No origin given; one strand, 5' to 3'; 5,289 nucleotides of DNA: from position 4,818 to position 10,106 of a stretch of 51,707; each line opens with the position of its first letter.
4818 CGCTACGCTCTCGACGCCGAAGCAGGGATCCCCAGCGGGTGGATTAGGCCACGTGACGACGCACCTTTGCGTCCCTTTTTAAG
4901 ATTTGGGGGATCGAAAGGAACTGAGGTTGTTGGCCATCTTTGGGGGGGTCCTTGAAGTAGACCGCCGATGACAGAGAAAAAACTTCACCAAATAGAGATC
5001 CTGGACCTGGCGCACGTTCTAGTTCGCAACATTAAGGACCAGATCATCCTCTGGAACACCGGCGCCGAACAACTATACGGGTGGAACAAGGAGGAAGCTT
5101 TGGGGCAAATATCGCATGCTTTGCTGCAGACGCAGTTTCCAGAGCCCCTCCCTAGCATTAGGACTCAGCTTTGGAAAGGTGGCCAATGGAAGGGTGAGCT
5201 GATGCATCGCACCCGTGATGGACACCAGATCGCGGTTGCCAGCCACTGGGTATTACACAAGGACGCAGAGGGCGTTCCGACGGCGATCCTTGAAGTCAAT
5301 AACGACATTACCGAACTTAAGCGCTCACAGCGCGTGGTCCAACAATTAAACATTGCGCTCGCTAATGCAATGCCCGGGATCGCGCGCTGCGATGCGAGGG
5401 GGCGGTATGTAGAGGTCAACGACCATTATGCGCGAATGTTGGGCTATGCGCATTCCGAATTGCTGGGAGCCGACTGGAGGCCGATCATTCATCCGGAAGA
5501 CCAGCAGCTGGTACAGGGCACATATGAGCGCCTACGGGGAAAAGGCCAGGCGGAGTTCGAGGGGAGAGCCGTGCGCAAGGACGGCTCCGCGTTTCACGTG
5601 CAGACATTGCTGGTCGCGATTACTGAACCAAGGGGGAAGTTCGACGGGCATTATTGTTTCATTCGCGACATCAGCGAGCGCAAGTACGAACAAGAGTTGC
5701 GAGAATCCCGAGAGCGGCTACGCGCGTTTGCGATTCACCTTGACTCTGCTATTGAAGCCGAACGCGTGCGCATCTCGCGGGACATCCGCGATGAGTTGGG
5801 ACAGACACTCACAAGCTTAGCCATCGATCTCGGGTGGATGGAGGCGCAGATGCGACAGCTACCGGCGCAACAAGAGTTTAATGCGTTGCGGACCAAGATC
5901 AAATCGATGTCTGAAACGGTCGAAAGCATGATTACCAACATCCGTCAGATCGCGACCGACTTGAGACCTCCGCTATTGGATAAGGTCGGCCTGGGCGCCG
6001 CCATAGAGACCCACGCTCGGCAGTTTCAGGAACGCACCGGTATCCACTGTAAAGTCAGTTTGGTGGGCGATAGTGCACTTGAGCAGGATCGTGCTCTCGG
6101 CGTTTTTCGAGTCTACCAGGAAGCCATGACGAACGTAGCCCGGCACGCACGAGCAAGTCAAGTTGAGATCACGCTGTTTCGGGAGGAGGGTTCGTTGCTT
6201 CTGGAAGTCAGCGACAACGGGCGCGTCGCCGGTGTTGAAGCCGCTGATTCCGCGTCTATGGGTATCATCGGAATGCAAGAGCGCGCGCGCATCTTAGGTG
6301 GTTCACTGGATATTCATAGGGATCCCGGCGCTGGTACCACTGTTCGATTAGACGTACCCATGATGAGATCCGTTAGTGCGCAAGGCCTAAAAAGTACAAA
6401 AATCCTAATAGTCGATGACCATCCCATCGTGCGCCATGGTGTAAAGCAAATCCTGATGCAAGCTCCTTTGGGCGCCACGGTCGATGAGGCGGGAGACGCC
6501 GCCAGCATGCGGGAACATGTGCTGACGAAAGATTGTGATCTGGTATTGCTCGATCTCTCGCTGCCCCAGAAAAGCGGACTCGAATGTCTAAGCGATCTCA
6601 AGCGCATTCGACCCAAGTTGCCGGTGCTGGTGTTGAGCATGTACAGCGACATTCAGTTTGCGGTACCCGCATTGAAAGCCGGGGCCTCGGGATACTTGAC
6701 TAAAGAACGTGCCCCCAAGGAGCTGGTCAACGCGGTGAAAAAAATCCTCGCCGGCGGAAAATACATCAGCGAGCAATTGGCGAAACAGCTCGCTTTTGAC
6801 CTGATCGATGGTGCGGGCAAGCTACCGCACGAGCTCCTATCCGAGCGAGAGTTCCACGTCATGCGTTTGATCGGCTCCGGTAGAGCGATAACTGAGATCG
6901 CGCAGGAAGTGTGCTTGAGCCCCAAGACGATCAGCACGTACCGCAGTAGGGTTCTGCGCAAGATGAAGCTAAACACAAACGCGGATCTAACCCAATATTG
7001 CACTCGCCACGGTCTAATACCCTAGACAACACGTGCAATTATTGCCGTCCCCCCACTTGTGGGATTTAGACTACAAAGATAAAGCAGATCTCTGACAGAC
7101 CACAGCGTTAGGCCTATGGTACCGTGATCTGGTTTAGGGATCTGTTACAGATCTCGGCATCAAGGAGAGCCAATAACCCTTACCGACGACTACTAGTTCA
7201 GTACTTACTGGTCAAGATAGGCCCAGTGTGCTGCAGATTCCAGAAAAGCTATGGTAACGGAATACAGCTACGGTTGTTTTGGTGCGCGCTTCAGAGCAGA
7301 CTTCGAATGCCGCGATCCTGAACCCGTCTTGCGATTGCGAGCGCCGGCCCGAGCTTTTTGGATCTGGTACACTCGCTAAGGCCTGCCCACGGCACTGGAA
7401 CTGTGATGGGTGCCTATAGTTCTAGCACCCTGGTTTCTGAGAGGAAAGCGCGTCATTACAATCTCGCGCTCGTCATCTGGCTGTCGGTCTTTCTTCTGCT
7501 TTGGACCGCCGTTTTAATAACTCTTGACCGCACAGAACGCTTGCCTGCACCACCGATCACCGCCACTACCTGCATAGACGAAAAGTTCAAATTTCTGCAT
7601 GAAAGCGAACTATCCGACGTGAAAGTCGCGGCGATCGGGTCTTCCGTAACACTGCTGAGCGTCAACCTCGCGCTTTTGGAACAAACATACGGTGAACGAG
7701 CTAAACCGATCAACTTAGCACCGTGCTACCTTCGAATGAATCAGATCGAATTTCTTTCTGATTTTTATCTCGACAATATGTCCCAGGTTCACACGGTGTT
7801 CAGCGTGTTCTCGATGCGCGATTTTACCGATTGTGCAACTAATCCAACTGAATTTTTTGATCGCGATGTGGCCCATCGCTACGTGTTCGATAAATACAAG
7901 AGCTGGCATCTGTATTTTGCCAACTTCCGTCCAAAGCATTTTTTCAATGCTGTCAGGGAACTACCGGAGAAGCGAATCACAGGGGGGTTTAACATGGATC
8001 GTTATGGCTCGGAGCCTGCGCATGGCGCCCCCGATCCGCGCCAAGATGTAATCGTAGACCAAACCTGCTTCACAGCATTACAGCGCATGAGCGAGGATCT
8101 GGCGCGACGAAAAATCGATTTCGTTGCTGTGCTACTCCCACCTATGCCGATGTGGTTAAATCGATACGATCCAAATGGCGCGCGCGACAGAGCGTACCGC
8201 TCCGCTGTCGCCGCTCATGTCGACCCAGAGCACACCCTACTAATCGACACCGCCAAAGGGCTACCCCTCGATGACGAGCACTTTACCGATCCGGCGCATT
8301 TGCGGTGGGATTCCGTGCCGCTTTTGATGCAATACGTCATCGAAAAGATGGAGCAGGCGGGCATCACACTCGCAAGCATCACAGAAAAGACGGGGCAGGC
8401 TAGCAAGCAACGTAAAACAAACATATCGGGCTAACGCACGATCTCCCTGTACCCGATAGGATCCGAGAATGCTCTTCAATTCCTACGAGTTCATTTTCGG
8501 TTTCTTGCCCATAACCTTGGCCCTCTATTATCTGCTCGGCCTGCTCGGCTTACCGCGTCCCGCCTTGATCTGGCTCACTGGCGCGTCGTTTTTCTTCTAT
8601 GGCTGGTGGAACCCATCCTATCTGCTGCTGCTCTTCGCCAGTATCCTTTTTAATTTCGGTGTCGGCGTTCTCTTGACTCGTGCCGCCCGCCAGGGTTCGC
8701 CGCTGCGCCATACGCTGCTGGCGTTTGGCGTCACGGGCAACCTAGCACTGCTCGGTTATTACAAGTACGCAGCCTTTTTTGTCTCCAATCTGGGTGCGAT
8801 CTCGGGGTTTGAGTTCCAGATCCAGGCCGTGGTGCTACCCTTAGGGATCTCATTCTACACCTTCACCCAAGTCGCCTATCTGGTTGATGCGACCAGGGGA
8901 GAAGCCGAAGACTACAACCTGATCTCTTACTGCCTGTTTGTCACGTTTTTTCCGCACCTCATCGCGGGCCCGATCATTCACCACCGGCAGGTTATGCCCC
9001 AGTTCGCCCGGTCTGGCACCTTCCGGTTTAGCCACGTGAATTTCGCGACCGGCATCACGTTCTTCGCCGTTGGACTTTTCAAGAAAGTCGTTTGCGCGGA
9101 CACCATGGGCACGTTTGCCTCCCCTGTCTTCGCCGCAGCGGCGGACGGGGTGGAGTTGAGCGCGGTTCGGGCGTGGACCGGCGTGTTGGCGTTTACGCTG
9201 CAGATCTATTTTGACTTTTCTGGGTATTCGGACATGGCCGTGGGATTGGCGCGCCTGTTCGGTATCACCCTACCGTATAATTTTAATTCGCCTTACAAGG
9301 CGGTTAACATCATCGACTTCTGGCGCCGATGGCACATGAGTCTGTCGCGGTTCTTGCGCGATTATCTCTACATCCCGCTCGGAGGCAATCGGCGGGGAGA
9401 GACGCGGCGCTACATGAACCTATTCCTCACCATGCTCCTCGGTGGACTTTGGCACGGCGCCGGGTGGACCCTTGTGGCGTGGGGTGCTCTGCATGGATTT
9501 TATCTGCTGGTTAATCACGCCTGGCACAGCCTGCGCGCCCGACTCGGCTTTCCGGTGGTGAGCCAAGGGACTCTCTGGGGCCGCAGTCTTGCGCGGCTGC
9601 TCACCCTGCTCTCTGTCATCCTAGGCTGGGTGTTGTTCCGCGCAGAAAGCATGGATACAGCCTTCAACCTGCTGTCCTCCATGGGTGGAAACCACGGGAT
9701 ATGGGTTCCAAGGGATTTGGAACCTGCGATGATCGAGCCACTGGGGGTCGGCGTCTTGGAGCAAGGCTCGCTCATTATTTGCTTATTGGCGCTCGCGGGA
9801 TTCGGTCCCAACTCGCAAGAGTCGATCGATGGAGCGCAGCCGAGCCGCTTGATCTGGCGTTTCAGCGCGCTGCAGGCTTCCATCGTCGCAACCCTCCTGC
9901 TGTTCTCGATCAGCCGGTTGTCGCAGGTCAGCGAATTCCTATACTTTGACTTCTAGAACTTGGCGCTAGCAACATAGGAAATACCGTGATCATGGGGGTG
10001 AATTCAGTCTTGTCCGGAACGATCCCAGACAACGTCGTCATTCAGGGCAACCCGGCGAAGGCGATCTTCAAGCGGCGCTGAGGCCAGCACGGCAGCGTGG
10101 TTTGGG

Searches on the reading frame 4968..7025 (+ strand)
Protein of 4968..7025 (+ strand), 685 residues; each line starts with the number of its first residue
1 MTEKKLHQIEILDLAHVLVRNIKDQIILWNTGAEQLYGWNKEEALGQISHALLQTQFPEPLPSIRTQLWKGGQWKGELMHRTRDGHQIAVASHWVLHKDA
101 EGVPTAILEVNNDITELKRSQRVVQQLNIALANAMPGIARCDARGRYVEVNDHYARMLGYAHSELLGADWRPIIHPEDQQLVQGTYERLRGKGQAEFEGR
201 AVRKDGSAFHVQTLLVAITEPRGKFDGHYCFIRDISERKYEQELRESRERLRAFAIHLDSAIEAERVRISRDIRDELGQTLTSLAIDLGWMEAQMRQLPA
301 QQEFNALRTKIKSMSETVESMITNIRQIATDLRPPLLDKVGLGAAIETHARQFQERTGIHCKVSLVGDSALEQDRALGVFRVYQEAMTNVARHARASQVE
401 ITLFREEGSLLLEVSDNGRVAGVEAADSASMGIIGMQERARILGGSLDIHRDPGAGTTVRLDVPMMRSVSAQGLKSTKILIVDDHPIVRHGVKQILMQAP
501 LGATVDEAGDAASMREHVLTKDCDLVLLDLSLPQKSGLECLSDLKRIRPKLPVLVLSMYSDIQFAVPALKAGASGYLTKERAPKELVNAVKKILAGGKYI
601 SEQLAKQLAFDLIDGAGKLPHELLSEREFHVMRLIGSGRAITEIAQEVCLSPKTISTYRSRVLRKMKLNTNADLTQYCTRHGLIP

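Call 11: search_protein_families(library=pfam, max_evalue=0.00001, proteins=[window:4968-7025:+])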
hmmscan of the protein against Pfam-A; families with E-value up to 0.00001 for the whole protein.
window:4968-7025:+ (685 aa): 9 families
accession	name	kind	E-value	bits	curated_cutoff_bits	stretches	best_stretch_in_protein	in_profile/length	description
PF00072.30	Response_reg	-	1.1e-26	93.7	30.2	1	479-591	1-111/111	Response regulator receiver domain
PF08447.18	PAS_3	-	1.3e-21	77.1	25.6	2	148-224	2-81/89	PAS fold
PF08448.16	PAS_4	-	3e-20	73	23.1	1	133-239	3-109/110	PAS fold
PF13426.13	PAS_9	-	2e-18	67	27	1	141-237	7-103/103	PAS domain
PF00989.32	PAS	-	2.7e-15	56.8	22.6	1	132-235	8-113/113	PAS fold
PF00196.25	GerE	-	6.7e-13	48.5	23.5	1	623-677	2-56/57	Bacterial regulatory proteins, luxR family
PF07730.19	HisKA_3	-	9.1e-12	45.8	24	1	265-336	1-67/68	Histidine kinase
PF13188.13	PAS_8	-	1.1e-08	35.1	21.8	0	131-179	7-55/65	PAS domain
PF02518.31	HATPase_c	-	2.7e-08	34.7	26.4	1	377-465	4-109/111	Histidine kinase-, DNA gyrase B-, and HSP90-like ATPase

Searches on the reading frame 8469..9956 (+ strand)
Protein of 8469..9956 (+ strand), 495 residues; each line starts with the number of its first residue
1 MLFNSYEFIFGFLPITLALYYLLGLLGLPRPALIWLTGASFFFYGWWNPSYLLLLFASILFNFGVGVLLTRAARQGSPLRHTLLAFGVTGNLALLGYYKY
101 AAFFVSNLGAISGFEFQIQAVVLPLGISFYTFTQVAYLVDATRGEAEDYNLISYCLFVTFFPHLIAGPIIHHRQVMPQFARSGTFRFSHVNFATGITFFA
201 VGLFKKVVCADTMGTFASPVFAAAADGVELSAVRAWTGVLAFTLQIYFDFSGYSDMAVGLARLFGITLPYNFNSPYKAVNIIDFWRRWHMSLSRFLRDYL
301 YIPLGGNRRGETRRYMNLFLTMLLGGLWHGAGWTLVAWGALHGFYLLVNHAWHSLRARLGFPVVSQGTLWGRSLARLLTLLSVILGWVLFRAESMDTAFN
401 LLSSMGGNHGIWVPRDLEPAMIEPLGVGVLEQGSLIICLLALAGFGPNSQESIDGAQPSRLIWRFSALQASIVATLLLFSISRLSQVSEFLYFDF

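Call 11: search_protein_families(library=pfam, max_evalue=0.00001, proteins=[window:8469-9956:+])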
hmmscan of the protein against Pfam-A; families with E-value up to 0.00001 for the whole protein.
window:8469-9956:+ (495 aa): 2 families
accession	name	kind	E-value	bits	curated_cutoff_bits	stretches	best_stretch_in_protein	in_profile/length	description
PF03062.24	MBOAT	-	4.7e-36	125.2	27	1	128-359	58-304/337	MBOAT, membrane-bound O-acyltransferase family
PF13813.11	MBOAT_2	-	9.3e-07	29.5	25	1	269-333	2-68/85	Membrane bound O-acyl transferase family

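Call 49: list_cluster_members(proteins=[window:8469-9953:+, window:10149-10955:-, window:29311-30477:+, window:3911-4777:+])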
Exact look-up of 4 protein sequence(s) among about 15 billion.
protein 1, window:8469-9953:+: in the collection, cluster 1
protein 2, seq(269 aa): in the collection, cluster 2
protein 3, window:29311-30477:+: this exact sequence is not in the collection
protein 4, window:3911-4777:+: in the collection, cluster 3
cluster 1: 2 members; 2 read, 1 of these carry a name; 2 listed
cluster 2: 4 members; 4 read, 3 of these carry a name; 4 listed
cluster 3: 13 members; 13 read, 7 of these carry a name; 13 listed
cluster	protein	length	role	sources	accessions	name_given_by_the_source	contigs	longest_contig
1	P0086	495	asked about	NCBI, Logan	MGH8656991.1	MAG: MBOAT family O-acyltransferase [Gammaproteobacteria bacterium]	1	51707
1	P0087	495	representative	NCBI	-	-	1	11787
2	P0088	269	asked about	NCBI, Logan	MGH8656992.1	MAG: hypothetical protein ACREV4_00465 [Gammaproteobacteria bacterium]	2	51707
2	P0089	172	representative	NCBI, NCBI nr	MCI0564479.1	MAG: hypothetical protein MN733_38910 [Nitrososphaera sp.] | hypothetical protein [Nitrososphaera sp.]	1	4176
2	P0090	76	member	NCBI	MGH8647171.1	MAG: hypothetical protein ACREX4_23035, partial [Gammaproteobacteria bacterium]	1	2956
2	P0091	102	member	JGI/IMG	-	-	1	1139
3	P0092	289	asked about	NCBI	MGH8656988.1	MAG: fumarylacetoacetate hydrolase family protein [Gammaproteobacteria bacterium]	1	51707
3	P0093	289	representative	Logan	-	-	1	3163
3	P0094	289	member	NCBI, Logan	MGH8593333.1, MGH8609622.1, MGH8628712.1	MAG: fumarylacetoacetate hydrolase family protein [Gammaproteobacteria bacterium]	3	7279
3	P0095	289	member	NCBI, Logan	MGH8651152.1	MAG: fumarylacetoacetate hydrolase family protein [Gammaproteobacteria bacterium]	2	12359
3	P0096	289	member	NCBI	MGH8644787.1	MAG: fumarylacetoacetate hydrolase family protein [Gammaproteobacteria bacterium]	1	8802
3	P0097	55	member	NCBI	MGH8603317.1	MAG: fumarylacetoacetate hydrolase family protein, partial [Gammaproteobacteria bacterium]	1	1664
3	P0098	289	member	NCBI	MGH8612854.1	MAG: fumarylacetoacetate hydrolase family protein [Gammaproteobacteria bacterium]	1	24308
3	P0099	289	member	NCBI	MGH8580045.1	MAG: fumarylacetoacetate hydrolase family protein [Gammaproteobacteria bacterium]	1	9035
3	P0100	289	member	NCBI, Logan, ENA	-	-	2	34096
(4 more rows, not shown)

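Call 77: find_encoding_contigs(protein=P0088, flank=6000, max_places=4)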
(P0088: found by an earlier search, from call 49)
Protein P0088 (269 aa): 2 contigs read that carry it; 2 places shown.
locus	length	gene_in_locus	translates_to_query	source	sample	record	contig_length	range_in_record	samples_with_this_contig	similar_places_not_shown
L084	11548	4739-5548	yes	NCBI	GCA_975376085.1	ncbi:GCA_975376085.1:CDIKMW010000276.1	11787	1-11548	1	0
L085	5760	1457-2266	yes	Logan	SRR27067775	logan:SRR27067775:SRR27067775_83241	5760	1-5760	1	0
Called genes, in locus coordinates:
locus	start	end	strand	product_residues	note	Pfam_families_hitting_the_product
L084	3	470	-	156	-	?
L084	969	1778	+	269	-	PF00501:AMP-binding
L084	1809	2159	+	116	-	PF00501:AMP-binding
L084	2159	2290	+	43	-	-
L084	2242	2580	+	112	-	PF13193:AMP-binding_C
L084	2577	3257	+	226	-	PF24096:DUF7379 (weak)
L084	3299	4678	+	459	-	-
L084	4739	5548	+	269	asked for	-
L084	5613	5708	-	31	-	-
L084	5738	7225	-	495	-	PF03062:MBOAT, PF13813:MBOAT_2 (weak)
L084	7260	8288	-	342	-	-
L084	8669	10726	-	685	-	PF00989:PAS, PF08447:PAS_3, PF08448:PAS_4, PF13426:PAS_9, PF07730:HisKA_3, PF02518:HATPase_c, PF00072:Response_reg, PF00196:GerE, +3 more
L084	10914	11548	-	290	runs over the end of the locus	?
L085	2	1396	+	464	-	?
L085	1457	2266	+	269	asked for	-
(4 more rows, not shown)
